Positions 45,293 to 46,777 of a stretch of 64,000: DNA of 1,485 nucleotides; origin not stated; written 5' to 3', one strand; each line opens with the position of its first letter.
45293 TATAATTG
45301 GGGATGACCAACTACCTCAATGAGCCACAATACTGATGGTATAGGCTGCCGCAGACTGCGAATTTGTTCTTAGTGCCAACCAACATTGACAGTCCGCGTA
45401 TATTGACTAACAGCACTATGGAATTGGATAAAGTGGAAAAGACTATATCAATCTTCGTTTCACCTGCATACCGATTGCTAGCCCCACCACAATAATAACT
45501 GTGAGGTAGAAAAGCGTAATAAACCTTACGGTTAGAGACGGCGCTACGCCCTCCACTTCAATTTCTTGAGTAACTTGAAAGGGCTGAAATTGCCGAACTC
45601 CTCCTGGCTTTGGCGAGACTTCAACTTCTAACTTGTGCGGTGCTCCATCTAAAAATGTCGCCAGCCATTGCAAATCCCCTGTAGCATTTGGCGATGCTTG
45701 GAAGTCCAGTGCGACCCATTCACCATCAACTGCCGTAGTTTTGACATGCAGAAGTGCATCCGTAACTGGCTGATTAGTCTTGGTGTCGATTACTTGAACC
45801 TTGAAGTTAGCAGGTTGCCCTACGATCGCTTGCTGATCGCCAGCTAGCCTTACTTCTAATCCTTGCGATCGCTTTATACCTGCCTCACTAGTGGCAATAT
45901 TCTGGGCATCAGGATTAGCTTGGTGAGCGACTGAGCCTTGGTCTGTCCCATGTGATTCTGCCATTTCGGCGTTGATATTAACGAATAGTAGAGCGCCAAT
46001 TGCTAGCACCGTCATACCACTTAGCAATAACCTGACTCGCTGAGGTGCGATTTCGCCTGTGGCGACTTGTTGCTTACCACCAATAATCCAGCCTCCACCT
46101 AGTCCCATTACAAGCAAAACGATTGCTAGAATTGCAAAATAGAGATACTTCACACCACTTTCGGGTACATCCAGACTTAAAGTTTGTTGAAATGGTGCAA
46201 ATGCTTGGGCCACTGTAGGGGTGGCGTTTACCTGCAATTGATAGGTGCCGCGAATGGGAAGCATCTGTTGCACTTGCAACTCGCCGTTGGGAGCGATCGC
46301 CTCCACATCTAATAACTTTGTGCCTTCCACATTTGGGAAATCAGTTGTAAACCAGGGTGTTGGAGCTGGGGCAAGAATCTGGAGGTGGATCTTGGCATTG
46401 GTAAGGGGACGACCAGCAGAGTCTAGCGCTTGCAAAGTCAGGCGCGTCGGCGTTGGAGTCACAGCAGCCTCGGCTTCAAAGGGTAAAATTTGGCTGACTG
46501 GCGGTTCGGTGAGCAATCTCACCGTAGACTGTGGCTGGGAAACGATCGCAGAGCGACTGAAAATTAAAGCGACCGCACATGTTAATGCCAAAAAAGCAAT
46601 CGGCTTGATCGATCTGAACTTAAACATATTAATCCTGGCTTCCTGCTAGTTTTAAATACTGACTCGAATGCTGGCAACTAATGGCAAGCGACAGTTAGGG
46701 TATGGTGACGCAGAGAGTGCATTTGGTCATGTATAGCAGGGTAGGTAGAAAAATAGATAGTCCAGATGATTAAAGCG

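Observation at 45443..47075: Cobalamin riboswitch controlling a CbtB-like mini-protein plus an uncharacterised protein in the CbtA position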

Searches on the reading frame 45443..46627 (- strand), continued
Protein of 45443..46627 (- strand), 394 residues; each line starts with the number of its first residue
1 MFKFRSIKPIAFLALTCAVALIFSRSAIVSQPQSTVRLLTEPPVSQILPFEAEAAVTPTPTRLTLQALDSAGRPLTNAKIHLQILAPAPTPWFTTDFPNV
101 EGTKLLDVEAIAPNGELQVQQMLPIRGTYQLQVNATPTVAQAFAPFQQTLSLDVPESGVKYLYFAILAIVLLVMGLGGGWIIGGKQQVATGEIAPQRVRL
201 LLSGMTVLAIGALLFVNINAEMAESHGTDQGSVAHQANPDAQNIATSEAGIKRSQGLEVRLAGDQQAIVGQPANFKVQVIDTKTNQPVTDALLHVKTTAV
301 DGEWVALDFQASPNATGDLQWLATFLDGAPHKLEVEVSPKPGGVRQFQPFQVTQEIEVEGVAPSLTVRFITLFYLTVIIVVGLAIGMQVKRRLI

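Call 80: search_protein_families(library=pfam, proteins=[L094:3437-4060:+, L092:8306-10201:+], max_evalue=0.001)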
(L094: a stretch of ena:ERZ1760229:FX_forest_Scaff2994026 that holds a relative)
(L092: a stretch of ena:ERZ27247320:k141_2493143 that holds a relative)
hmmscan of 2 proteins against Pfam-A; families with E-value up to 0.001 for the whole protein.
L094:3437-4060:+ (207 aa): 0 families

L092:8306-10201:+ (631 aa): 15 families
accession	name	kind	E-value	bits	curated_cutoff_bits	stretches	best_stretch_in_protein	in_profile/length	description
PF01078.27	Mg_chelatase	-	1.7e-12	47.6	20.3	1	244-296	3-55/207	Magnesium chelatase, subunit ChlI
PF00158.32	Sigma54_activat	-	7.2e-12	45.8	20.2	1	437-476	85-124/168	Sigma-54 interaction domain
PF07728.20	AAA_5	-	1.5e-11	44.9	22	1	425-518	50-138/139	AAA domain (dynein-related subfamily)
PF00004.35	AAA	-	2e-06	28.7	21.2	0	266-288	1-23/131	ATPase family associated with various cellular activities (AAA)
PF13604.12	AAA_30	-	5.5e-06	26.7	27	0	249-293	6-48/191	AAA domain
PF20436.4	LonB_AAA-LID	-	6.1e-06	26.6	22.4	1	558-615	1-58/65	Archaeal LonB, AAA+ ATPase LID domain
PF13245.12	AAA_19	-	1.2e-05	26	25.1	1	259-472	7-117/134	AAA domain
PF13646.12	HEAT_2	-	1.2e-05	26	27.7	1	49-129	10-84/88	HEAT repeats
PF13401.12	AAA_22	-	2.6e-05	25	27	0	261-290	3-32/130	AAA domain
PF00493.29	MCM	-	3.7e-05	23.4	23.3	0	435-473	111-149/224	MCM P-loop domain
PF06068.19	TIP49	-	7.8e-05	22.4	23.8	0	242-287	26-74/347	TIP49 P-loop domain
PF13654.12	AAA_32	-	9.2e-05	22.9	21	1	400-506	2-110/133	LonB-like, AAA domain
PF20030.5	bpMoxR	-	0.00014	21.5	27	1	241-292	9-60/205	MoxR domain in the MoxR-vWA-beta-propeller ternary systems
PF13191.12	AAA_16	-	0.00029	21.8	32.6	1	258-294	19-58/167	AAA ATPase domain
PF14532.12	Sigma54_activ_2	-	0.00087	20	25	0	258-285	16-43/138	Sigma-54 interaction domain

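Call 82: find_homologous_proteins(query=A7, max_evalue=0.001)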
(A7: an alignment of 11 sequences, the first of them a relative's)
Query A7 (11 sequences) (391 aa, profile of the alignment): 15 proteins with E <= 0.001 among 8000 candidates.
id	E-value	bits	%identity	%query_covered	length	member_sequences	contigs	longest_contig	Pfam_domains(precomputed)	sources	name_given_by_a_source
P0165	1.3e-120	421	100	100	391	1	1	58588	-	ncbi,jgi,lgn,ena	-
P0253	7.0e-110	386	21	95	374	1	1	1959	-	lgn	-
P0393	7.0e-101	356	58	94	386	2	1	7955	-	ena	-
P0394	9.1e-101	356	59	93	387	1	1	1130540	-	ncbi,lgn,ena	-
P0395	2.2e-100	355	58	99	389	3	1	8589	-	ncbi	-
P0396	3.6e-99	351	22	96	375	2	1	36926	-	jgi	-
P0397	8.3e-98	346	58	94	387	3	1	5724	-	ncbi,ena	-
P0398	5.7e-97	343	56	93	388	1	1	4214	-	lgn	-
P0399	5.0e-96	340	20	94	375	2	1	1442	-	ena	-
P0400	1.4e-95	339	56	91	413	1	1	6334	-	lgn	-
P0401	1.8e-95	338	22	92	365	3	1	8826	-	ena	-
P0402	2.0e-95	338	54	98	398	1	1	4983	-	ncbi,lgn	-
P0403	9.1e-95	336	57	94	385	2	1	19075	-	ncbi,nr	ncbi:MAG: hypothetical protein HY260_04560 [Chloroflexi bacterium]|nr:hypothetical protein [Chlorofl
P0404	6.1e-94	333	22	96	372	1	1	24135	-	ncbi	-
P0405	2.8e-90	321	20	93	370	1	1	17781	-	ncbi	-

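Call 83: find_encoding_contigs(protein=P0396, flank=7000, max_places=1)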
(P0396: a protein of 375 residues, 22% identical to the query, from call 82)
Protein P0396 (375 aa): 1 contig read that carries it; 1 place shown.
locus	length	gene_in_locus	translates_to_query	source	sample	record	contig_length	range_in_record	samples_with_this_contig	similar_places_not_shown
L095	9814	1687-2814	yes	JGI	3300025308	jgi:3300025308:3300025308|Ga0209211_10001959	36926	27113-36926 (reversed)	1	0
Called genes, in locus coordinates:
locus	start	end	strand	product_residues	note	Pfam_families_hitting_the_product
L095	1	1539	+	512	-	?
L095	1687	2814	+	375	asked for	-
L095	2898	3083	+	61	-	PF09489:CbtB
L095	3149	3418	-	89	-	PF13459:Fer4_15, PF13370:Fer4_13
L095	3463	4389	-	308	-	-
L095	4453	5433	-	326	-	-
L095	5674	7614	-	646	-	PF01926:MMR_HSR1, PF02421:FeoB_N, PF07670:Gate, PF07664:FeoB_C, PF07670:Gate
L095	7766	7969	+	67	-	-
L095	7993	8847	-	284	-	PF03239:FTR1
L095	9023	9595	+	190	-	PF00398:RrnaAD, PF08242:Methyltransf_12 (weak), PF13649:Methyltransf_25 (weak)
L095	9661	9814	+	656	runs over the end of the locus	PF00493:MCM (faint), PF01078:Mg_chelatase, PF05496:RuvB_N (faint), PF13401:AAA_22 (faint), PF00158:Sigma54_activat, PF20436:LonB_AAA-LID, PF05362:Lon_C, PF13541:ChlI, +3 more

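Call 84: find_encoding_contigs(protein=P0394, flank=7000, max_places=1)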
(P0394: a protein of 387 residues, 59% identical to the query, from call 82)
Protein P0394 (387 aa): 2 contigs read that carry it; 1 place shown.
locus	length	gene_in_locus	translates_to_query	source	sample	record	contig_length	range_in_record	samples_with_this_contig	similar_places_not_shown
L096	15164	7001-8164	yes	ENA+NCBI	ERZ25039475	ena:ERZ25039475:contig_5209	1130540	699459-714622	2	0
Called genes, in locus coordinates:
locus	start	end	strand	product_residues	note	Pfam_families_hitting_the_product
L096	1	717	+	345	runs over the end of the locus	PF01032:FecCD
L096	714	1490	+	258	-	PF00005:ABC_tran, PF02463:SMC_N (weak), PF13304:AAA_21 (weak)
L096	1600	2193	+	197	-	PF02572:CobA_CobO_BtuR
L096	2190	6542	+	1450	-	PF02514:CobN-Mg_chel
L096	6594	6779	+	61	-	-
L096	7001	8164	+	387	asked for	-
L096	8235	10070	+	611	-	PF13401:AAA_22 (faint), PF00004:AAA (faint), PF00493:MCM (faint), PF01078:Mg_chelatase, PF13604:AAA_30 (faint), PF00158:Sigma54_activat, PF13654:AAA_32 (weak), PF07728:AAA_5 (weak), +1 more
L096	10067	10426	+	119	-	PF01257:2Fe-2S_thioredx (weak)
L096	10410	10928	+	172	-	PF01656:CbiA, PF13500:AAA_26 (faint)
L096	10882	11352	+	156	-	-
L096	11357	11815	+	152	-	PF07685:GATase_3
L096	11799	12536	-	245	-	PF02654:CobS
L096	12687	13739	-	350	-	PF02277:DBI_PRT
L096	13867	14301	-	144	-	PF02657:SufE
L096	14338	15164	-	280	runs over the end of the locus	PF00581:Rhodanese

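Call 89: search_protein_families(library=pfam, proteins=[L060:5325-5882:+, L074:6572-7597:+, L076:7454-8599:+, L060:7512-8594:+, L041:8618-9052:+, L067:5256-6308:+, L007:4446-5384:-, L010:1275-3026:+], max_evalue=0.001)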
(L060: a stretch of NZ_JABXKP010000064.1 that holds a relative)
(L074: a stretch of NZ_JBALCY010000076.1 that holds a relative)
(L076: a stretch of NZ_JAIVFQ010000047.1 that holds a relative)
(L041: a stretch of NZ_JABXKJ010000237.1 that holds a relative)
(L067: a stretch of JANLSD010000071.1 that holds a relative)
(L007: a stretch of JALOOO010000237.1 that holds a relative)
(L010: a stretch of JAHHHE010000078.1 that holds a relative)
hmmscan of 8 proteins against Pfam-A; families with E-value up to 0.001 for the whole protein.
L060:5325-5882:+ (185 aa): 1 family
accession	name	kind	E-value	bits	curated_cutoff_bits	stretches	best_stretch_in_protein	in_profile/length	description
PF07845.16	DUF1636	-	5.7e-40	136.8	31.6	1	32-153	1-117/117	Protein of unknown function (DUF1636)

L074:6572-7597:+ (341 aa): 2 families
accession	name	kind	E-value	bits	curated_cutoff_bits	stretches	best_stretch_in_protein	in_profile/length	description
PF07731.20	Cu-oxidase_2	-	2.9e-27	95.5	20.4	2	220-330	21-135/137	Multicopper oxidase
PF07732.21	Cu-oxidase_3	-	4.4e-22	78.8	21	1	96-198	9-117/119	Multicopper oxidase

L076:7454-8599:+ (381 aa): 2 families
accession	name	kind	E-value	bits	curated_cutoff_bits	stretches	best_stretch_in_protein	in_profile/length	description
PF04055.27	Radical_SAM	-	3.9e-17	63.4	29.5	1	64-239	1-162/166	Radical SAM superfamily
PF19288.4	CofH_C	-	5.7e-09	36.3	27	1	266-377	9-118/125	CofH/MqnC C-terminal region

L060:7512-8594:+ (360 aa): 1 family
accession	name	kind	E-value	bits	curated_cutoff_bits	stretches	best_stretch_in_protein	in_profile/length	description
PF12836.13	HHH_3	-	1.1e-06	29.1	27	1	70-129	3-64/65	Helix-hairpin-helix motif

L041:8618-9052:+ (144 aa): 2 families
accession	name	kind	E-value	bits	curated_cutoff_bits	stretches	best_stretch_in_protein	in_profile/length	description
PF00210.30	Ferritin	-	3.4e-19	69.6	24.5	1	10-143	1-139/142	Ferritin-like domain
PF02915.23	Rubrerythrin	-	1.3e-05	26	22.8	0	88-143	1-56/137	Rubrerythrin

L067:5256-6308:+ (350 aa): 2 families
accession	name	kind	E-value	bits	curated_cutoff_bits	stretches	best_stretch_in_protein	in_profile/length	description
PF02492.25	cobW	-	4.8e-58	196.1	20.7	1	6-218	1-179/180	CobW/HypB/UreG, nucleotide-binding domain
PF07683.19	CobW_C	-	6.4e-22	77.7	22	1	262-349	3-91/94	Cobalamin synthesis protein cobW C-terminal domain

L007:4446-5384:- (312 aa): 1 family
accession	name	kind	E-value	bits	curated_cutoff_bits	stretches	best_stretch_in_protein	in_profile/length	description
PF07884.19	VKOR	-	1.8e-34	119.2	27.5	1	17-150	2-134/134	Vitamin K epoxide reductase family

L010:1275-3026:+ (583 aa): 4 families
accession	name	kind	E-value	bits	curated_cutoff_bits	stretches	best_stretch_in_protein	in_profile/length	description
PF00664.28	ABC_membrane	-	1.8e-45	156.2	28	1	23-289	3-271/274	ABC transporter transmembrane region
PF00005.33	ABC_tran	-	1.8e-32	113.2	25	1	357-505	1-136/137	ABC transporter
PF02463.25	SMC_N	-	2.1e-07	31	40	1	363-548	21-211/220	RecF/RecN/SMC N terminal domain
PF13191.12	AAA_16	-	0.00023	22.1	32.6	1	368-532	25-167/167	AAA ATPase domain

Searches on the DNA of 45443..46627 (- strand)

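Call 14: search_rna_families(sources=[L001, L002, L003, L004, L007, L009, L010, L015, L028, L037, L039, L040, L049, L057, L067, L072, L075, L022, L029, L052], threshold=gathering)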
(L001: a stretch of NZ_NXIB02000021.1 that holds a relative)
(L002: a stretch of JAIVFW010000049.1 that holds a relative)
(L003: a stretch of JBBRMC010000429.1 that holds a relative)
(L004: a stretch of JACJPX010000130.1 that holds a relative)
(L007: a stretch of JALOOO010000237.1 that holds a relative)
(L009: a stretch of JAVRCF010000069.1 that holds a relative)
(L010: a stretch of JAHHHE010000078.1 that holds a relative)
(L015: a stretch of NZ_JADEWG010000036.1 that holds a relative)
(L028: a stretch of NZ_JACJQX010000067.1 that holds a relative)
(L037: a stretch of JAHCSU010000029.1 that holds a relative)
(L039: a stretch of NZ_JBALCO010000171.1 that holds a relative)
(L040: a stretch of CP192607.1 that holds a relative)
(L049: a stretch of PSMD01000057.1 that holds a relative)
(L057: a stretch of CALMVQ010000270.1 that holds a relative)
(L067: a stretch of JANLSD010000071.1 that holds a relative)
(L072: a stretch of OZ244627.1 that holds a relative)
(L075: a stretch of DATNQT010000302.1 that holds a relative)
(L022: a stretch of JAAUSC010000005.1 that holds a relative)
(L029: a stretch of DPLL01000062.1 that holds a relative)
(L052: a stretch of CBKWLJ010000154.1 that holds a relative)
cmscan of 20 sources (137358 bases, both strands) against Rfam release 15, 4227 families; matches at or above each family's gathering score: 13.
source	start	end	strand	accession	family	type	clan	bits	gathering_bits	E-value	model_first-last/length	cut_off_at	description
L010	3586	3736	+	RF00174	Cobalamin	Cis-reg; riboswitch;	CL00101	66.6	31.5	6.5e-14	1-189/189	no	Cobalamin riboswitch aptamer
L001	3471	3613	+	RF00174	Cobalamin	Cis-reg; riboswitch;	CL00101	60.7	31.5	3.2e-12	1-189/189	no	Cobalamin riboswitch aptamer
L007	1300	1450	+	RF00174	Cobalamin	Cis-reg; riboswitch;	CL00101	59.4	31.5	7.4e-12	1-189/189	no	Cobalamin riboswitch aptamer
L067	3574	3730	+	RF00174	Cobalamin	Cis-reg; riboswitch;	CL00101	56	31.5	6.8e-11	1-189/189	no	Cobalamin riboswitch aptamer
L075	949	1100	+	RF00174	Cobalamin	Cis-reg; riboswitch;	CL00101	55.8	31.5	8.2e-11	1-189/189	no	Cobalamin riboswitch aptamer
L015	1629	1778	+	RF00174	Cobalamin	Cis-reg; riboswitch;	CL00101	54.6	31.5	1.7e-10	1-189/189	no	Cobalamin riboswitch aptamer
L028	3596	3744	+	RF00174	Cobalamin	Cis-reg; riboswitch;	CL00101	53.6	31.5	3.5e-10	1-189/189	no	Cobalamin riboswitch aptamer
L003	1104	1250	+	RF00174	Cobalamin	Cis-reg; riboswitch;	CL00101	52.6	31.5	6.5e-10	1-189/189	no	Cobalamin riboswitch aptamer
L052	153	304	+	RF00174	Cobalamin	Cis-reg; riboswitch;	CL00101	51.8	31.5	1.1e-09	1-189/189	no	Cobalamin riboswitch aptamer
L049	2032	2241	+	RF00174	Cobalamin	Cis-reg; riboswitch;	CL00101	44.3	31.5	1.5e-07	1-189/189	no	Cobalamin riboswitch aptamer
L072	3577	3723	+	RF00174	Cobalamin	Cis-reg; riboswitch;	CL00101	39.8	31.5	3e-06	1-189/189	no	Cobalamin riboswitch aptamer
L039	3568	3757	+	RF00174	Cobalamin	Cis-reg; riboswitch;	CL00101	37.5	31.5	1.3e-05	1-189/189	no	Cobalamin riboswitch aptamer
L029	1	77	+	RF00174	Cobalamin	Cis-reg; riboswitch;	CL00101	33.5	31.5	0.00019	59-189/189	5'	Cobalamin riboswitch aptamer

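Call 62: search_rna_families(sources=[L087, L089, L090, L092, L093, L094, L005, L021, L030, L038, L046], threshold=gathering)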
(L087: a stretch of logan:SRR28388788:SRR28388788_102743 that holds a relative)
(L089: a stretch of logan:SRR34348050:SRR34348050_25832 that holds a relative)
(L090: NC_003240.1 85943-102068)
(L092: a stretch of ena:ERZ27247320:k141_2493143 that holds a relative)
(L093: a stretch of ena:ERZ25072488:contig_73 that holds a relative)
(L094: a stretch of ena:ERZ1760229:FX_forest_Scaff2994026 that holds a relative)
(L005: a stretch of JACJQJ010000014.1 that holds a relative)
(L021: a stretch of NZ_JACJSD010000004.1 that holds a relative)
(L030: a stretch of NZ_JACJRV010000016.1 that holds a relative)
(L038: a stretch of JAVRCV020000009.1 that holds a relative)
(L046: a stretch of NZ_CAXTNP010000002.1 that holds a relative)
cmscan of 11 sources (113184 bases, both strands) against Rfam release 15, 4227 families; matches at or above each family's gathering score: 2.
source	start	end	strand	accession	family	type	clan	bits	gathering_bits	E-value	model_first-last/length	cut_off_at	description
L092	958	1160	+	RF00174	Cobalamin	Cis-reg; riboswitch;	CL00101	43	31.5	3.1e-07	1-189/189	no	Cobalamin riboswitch aptamer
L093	6800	6947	-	RF00174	Cobalamin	Cis-reg; riboswitch;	CL00101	35.9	31.5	3.2e-05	1-189/189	no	Cobalamin riboswitch aptamer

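Call 85: search_rna_families(sources=[L095, L096], threshold=gathering)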
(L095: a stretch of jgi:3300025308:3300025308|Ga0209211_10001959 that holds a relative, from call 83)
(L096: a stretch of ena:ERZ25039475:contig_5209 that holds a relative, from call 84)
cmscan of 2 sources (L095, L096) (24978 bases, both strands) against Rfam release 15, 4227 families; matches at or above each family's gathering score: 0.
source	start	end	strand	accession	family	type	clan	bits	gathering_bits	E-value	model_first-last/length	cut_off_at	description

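Call 93: search_rna_families(source=L038, start=3380, end=3680, threshold=evalue, max_evalue=1, show_alignments=1)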
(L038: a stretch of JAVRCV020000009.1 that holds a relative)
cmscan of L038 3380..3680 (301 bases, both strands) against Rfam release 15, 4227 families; matches with E-value up to 1: 0.
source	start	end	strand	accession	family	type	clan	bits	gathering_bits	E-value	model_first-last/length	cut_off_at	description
